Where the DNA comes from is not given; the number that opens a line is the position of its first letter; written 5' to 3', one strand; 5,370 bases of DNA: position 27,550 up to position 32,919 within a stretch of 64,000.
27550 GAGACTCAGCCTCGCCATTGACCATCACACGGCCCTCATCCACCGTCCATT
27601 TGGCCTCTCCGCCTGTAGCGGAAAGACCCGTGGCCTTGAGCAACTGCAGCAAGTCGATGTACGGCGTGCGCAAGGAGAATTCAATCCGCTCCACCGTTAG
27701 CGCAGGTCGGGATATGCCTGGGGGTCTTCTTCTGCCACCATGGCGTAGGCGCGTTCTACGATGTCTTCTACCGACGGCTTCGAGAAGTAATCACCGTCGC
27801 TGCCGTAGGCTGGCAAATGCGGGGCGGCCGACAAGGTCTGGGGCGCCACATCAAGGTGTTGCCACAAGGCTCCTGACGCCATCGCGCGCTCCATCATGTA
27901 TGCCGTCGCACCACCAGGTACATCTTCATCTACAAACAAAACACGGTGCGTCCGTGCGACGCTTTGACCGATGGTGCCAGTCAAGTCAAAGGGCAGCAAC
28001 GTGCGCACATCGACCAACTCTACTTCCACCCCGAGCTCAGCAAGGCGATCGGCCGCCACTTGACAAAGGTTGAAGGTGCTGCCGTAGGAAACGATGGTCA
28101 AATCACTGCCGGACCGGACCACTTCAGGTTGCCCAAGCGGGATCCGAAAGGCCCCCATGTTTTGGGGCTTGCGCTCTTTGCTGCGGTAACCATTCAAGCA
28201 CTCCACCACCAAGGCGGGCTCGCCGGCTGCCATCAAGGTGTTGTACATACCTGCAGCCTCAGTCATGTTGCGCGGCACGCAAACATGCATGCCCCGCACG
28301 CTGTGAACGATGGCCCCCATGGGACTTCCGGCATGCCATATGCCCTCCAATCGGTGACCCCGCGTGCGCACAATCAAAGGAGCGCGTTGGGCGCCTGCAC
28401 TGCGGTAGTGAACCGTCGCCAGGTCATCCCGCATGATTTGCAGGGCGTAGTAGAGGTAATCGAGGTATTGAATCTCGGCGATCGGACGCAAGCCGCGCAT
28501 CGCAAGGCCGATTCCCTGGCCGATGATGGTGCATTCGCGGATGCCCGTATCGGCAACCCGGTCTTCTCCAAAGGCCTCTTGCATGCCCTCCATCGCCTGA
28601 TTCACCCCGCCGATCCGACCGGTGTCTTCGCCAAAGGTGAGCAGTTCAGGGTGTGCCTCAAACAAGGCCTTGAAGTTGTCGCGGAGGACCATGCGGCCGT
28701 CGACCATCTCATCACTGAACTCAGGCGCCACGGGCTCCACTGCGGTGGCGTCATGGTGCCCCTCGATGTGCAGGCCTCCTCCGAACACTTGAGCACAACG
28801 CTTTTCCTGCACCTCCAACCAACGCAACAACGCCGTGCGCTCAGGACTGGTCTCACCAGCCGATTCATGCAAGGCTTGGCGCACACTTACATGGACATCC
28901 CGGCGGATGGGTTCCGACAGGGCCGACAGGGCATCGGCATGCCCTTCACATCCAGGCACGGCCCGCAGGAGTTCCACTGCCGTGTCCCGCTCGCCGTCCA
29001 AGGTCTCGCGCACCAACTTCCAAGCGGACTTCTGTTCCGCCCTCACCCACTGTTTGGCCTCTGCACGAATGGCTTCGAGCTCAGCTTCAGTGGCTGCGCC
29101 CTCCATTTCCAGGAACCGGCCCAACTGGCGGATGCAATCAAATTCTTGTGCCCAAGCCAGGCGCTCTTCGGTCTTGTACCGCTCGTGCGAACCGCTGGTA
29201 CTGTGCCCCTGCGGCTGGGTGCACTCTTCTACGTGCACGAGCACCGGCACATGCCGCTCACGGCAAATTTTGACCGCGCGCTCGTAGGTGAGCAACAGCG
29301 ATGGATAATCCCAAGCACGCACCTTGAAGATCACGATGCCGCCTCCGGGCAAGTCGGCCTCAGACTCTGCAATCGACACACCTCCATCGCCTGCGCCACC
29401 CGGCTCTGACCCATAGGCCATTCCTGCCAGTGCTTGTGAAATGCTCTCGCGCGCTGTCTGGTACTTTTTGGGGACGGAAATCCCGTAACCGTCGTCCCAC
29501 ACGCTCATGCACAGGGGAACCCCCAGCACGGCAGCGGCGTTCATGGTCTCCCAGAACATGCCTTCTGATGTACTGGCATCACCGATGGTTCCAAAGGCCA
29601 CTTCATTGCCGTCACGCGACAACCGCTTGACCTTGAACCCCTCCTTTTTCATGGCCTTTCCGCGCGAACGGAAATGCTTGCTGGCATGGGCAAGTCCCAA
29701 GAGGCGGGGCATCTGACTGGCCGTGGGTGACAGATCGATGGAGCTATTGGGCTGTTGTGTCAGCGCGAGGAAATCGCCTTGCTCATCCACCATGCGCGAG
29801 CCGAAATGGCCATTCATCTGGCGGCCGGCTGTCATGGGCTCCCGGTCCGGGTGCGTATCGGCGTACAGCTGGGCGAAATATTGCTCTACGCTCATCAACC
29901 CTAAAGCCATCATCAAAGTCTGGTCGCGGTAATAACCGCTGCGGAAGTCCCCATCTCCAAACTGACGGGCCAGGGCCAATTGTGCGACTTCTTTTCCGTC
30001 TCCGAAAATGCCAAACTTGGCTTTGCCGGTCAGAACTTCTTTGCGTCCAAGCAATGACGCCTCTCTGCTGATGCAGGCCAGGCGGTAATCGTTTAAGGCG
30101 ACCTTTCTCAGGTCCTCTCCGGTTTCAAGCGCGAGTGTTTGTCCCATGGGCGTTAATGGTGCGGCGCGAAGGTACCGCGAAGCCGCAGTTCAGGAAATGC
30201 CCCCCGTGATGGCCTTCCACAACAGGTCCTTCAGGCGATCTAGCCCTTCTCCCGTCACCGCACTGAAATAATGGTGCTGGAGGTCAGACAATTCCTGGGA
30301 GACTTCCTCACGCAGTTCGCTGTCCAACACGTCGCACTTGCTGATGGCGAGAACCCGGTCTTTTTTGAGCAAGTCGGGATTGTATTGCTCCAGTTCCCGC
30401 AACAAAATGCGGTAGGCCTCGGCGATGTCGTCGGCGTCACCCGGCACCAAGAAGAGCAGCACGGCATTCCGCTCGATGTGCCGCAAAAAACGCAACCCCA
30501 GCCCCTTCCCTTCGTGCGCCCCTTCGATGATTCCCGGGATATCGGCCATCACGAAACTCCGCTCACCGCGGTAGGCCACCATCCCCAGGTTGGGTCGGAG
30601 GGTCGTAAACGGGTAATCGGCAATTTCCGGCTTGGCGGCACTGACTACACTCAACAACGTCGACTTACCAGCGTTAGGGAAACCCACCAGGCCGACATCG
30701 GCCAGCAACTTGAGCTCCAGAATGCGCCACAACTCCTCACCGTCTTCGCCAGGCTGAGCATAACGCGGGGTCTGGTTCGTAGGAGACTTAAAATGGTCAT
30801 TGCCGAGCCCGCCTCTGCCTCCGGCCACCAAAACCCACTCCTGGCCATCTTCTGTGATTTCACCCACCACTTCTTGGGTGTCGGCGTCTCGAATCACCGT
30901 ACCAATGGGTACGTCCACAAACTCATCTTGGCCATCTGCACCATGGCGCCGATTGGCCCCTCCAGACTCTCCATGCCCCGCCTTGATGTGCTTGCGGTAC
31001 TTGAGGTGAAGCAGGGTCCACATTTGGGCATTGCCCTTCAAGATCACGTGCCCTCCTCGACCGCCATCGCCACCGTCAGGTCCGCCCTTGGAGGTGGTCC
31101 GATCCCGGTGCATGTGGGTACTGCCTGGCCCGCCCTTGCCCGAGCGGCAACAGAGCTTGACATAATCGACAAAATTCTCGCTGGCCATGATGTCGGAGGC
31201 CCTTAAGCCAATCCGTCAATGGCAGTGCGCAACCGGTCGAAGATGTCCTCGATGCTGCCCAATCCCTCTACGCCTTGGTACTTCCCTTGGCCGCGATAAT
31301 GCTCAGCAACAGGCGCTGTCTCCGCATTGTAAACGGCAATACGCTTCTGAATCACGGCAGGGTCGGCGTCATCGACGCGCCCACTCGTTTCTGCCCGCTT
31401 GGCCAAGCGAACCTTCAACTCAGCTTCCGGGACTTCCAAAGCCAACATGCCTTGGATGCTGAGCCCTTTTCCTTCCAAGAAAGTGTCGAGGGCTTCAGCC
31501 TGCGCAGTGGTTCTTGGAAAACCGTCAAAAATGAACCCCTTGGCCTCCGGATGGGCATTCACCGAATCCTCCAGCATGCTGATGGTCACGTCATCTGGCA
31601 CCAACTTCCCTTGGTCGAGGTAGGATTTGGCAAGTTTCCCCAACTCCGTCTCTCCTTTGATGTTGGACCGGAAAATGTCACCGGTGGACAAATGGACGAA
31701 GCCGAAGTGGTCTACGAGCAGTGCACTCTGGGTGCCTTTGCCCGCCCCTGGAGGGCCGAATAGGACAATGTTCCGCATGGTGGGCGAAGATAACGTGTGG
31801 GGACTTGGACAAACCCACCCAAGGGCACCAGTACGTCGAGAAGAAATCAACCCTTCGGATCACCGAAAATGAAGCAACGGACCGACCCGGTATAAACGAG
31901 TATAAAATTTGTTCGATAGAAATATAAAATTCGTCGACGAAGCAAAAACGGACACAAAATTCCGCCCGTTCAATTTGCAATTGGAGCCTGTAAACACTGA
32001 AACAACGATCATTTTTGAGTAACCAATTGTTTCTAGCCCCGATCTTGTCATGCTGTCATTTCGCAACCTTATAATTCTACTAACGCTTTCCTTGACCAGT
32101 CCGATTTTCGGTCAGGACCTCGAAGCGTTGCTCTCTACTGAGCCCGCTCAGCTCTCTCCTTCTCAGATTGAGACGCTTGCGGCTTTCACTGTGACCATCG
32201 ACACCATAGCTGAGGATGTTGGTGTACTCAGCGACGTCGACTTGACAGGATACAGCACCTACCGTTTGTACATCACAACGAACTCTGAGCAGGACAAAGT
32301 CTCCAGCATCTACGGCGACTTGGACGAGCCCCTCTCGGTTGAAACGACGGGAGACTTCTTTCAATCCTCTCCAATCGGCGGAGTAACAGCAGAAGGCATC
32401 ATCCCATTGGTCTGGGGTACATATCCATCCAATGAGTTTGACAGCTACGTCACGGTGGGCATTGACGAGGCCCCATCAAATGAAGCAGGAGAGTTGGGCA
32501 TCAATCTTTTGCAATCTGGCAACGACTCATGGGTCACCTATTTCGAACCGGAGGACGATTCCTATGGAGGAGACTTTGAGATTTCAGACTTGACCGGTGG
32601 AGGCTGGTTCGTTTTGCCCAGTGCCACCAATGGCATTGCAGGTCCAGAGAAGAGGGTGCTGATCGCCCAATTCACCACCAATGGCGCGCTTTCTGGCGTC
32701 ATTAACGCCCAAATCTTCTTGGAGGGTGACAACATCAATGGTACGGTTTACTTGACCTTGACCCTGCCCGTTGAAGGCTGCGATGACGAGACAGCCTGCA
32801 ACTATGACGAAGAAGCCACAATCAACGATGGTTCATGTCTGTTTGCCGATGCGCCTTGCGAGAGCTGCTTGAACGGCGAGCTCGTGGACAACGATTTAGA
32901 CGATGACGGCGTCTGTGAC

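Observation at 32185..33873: Unassigned ~170-190-aa domain X present five times in four T9SS-secreted proteins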

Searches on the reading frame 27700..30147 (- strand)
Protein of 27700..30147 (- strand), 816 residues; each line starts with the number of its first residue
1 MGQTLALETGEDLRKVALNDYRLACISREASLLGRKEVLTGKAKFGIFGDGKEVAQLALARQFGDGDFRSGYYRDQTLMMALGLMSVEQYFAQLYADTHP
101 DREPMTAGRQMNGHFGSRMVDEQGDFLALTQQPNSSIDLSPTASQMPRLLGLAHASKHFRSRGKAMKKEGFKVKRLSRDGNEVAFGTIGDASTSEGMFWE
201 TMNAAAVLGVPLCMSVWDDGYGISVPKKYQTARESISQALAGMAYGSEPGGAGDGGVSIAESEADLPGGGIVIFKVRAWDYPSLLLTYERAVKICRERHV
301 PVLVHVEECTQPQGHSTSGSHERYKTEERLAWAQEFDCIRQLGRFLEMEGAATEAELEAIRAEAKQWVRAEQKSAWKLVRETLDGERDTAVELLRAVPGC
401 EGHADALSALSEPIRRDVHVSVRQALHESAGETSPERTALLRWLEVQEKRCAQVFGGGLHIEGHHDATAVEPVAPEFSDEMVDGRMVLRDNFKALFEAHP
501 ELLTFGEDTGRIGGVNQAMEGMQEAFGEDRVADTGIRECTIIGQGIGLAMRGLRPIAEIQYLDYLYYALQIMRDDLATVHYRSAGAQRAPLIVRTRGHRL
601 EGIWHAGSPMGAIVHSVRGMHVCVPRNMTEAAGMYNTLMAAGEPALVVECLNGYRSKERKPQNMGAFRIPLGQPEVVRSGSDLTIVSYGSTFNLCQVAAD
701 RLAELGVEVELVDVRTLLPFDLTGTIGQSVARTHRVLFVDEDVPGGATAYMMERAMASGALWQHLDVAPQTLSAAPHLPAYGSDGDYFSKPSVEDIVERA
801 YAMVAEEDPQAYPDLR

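Call 22: search_protein_families(library=pfam, proteins=[window:27700-30147:-], max_evalue=0.001)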
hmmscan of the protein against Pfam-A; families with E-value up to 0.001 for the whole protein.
window:27700-30147:- (816 aa): 3 families
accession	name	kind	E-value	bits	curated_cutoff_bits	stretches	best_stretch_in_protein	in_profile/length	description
PF00676.26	E1_dh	-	2.6e-25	89.5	22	2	40-239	20-181/300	Dehydrogenase E1 component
PF02779.29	Transket_pyr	-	5.4e-20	72.2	27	1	482-649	3-167/174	Transketolase, pyrimidine binding domain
PF02780.25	Transketolase_C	-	1.5e-18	67.3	25.9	1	673-775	2-102/124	Transketolase, C-terminal domain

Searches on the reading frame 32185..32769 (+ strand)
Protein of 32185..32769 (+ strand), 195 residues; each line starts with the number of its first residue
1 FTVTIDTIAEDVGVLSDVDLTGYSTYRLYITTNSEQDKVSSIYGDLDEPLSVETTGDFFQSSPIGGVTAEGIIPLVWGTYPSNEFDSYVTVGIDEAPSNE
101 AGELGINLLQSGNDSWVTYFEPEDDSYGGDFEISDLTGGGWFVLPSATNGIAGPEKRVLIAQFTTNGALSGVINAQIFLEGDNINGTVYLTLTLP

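Call 7: search_protein_families(library=pfam, proteins=[window:32185-32769:+], max_evalue=1)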
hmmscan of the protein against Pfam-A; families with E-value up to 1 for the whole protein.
window:32185-32769:+ (195 aa): 0 families

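Call 8: search_protein_families(library=ncbifam, proteins=[window:32185-32769:+], max_evalue=1)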
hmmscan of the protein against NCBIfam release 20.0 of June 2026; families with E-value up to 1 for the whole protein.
window:32185-32769:+ (195 aa): 0 families

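Call 12: search_solved_structures(query=A1, max_evalue=10, show_alignments=2)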
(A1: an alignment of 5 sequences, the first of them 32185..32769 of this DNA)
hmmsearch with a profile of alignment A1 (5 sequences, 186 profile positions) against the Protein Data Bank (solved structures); distinct sequences matched with E-value up to 10: 0.

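Call 13: find_homologous_proteins(query=A1, max_evalue=0.001)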
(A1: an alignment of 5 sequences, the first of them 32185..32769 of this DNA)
Query A1 (5 sequences) (195 aa, profile of the alignment): 254 proteins with E <= 0.001 among 3695 candidates; the best 120 are listed.
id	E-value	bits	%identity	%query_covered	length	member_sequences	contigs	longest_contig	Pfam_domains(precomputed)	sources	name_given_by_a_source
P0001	3.2e-76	273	38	83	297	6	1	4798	-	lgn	-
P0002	6.3e-76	272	38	83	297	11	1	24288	-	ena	-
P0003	1.6e-71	258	38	83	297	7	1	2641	-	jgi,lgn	jgi:hypothetical protein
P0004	1.6e-71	258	38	83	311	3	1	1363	-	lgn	-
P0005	2.8e-71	257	40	83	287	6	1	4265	-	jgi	-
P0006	5.3e-71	256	38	83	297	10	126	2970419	-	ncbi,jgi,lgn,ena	-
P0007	5.6e-71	256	38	83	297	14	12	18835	-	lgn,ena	-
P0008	6.1e-71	256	37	83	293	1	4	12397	-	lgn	-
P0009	9.2e-71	255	37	90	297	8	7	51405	-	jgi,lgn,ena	jgi:hypothetical protein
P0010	1.4e-70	255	37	83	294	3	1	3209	-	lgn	-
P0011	1.5e-70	255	37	83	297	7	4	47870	-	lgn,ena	-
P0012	1.6e-70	255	38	83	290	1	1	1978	-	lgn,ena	-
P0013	1.6e-70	255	38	83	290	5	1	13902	-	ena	-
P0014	1.6e-70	254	37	90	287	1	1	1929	-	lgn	-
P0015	1.8e-70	254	38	83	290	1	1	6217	-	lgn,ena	-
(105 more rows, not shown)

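Call 25: find_related_loci(query=A1, collection=genome_contigs, flank=6000)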
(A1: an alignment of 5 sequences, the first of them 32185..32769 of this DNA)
Query A1 (195 aa) in genome_contigs; peptide patterns used: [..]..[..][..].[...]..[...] (x = any residue, [..] = any of these).
593 stretches matched a pattern (row limit reached: there are more); 426 encode a relative of the query (tblastn E <= 1e-3); the best 80 are kept; 80 distinct loci.
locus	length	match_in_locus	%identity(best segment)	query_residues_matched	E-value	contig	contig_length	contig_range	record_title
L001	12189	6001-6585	93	1-195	8e-121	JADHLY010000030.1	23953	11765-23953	MAG: Flavobacteriales bacterium isolate BS301-5m-G28 BS301-5m-C2575, whole genome shotgun sequence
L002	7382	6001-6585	72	1-195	2e-91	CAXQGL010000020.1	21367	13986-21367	MAG: Nitrosopumilus sp. isolate 3um_A1Z0725_4.71 genome assembly, contig: k127_528836, whole genome shotgun sequence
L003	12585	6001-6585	69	1-195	3e-89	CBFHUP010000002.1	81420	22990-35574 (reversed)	MAG: uncultured Flavobacteriales bacterium isolate Co_bin_389_indstr genome assembly, contig: Co_bin_389_indstr_c2, whol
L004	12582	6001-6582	68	1-194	1e-88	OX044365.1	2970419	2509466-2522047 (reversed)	MAG: uncultured Flavobacteriales bacterium isolate K_MB5 genome assembly, chromosome: K_MB5_contig-1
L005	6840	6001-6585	69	1-195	2e-86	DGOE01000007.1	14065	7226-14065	MAG TPA_asm: Flavobacteriales bacterium UBA4474 UBA4474_contig_115626, whole genome shotgun sequence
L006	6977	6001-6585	68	1-195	8e-86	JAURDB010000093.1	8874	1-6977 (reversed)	MAG: Flavobacteriales bacterium isolate SFB_34D_100_54 NODE_93_length_8874_cov_3.433443, whole genome shotgun sequence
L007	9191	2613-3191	59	1-195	4e-72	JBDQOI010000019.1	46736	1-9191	MAG: Flavobacteriales bacterium isolate SFB_27S_18Oct17_50_15 NODE_19_length_46736_cov_9.752738, whole genome shotgun se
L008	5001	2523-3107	54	1-195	1e-66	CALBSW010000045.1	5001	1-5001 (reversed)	MAG TPA_asm: uncultured Flavobacteriales bacterium isolate SRR7515929_bin.14_CONCOCT_v1.1_MAG genome assembly, contig: E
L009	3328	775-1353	54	1-195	8e-66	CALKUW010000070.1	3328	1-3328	MAG: uncultured Flavobacteriales bacterium isolate S1_Bin_MAXBIN__068_sub genome assembly, contig: c_000002900577, whole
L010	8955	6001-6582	52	1-195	4e-60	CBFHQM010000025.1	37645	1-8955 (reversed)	MAG: uncultured Flavobacteriales bacterium isolate Co_bin_103_strict genome assembly, contig: Co_bin_103_strict_c26, who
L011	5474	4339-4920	49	1-195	2e-57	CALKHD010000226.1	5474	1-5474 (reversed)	MAG: uncultured Flavobacteriales bacterium isolate S4_Bin_Bin_227_1 genome assembly, contig: c_000002438011, whole genom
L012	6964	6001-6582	48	1-195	6e-57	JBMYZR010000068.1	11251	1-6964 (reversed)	MAG: Flavobacteriales bacterium isolate ME_XS_2206_bin_71 ME_XS_2206_bin_71_67, whole genome shotgun sequence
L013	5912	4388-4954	49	1-194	1e-54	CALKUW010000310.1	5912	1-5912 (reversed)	MAG: uncultured Flavobacteriales bacterium isolate S1_Bin_MAXBIN__068_sub genome assembly, contig: c_000000784565, whole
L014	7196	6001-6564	46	1-194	4e-51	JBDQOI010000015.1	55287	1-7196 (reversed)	MAG: Flavobacteriales bacterium isolate SFB_27S_18Oct17_50_15 NODE_15_length_55287_cov_8.677305, whole genome shotgun se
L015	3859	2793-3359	41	1-185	1e-43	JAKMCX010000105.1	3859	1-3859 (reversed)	MAG: Flavobacteriales bacterium isolate MOX_bin5 alldata_k127_1473359, whole genome shotgun sequence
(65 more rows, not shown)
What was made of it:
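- At least 426 stretches were confirmed in GTDB species representatives, and the best 80 are almost all Flavobacteriales, Crocinitomicaceae or Cryomorphaceae MAGs (call 25). The loci used for the positional statistics were retrieved with an N-terminal copy (X1) as the confirmation sequence, which may bias the sample towards tip copies (call 25).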

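Call 50: find_encoding_contigs(protein=P0006, flank=6000, max_places=6)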
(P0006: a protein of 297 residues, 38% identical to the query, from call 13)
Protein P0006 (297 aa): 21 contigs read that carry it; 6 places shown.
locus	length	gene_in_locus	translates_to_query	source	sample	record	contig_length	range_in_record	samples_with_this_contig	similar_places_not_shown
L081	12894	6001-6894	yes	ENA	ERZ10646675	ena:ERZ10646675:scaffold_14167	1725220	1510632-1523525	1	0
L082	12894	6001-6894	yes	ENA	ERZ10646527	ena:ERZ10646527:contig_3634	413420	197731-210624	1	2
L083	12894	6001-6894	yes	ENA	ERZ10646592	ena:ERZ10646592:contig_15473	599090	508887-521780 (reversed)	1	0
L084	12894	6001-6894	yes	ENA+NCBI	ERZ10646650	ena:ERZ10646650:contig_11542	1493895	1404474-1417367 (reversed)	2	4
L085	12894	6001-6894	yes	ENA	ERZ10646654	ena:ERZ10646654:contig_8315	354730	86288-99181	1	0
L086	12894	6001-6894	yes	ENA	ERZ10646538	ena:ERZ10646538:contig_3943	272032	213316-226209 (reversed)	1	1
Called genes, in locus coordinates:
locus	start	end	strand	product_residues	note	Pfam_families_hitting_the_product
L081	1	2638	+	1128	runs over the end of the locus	PF13585:CHU_C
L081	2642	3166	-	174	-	PF00210:Ferritin (weak)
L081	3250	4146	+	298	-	-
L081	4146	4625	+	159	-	-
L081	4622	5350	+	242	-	-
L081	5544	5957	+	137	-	-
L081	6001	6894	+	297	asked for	-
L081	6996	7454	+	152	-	-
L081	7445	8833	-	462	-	PF00890:FAD_binding_2 (faint), PF01266:DAO (faint), PF03486:HI0933_like (faint), PF07992:Pyr_redox_2, PF12831:FAD_oxidored (faint), PF13738:Pyr_redox_3, PF00070:Pyr_redox, PF02852:Pyr_redox_dim, +2 more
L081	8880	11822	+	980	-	PF02922:CBM_48 (faint), PF16561:AMPK1_CBM (faint), PF00128:Alpha-amylase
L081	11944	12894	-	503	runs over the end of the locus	-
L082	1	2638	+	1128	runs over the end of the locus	PF13585:CHU_C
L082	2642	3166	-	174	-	PF00210:Ferritin (weak)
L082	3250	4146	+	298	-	-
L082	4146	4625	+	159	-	-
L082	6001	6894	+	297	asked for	-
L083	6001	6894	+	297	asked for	-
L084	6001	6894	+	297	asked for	-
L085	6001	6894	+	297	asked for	-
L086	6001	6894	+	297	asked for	-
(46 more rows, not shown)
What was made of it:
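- It also exists as a stand-alone X-plus-tail protein conserved across many genomes (calls 13, 50).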
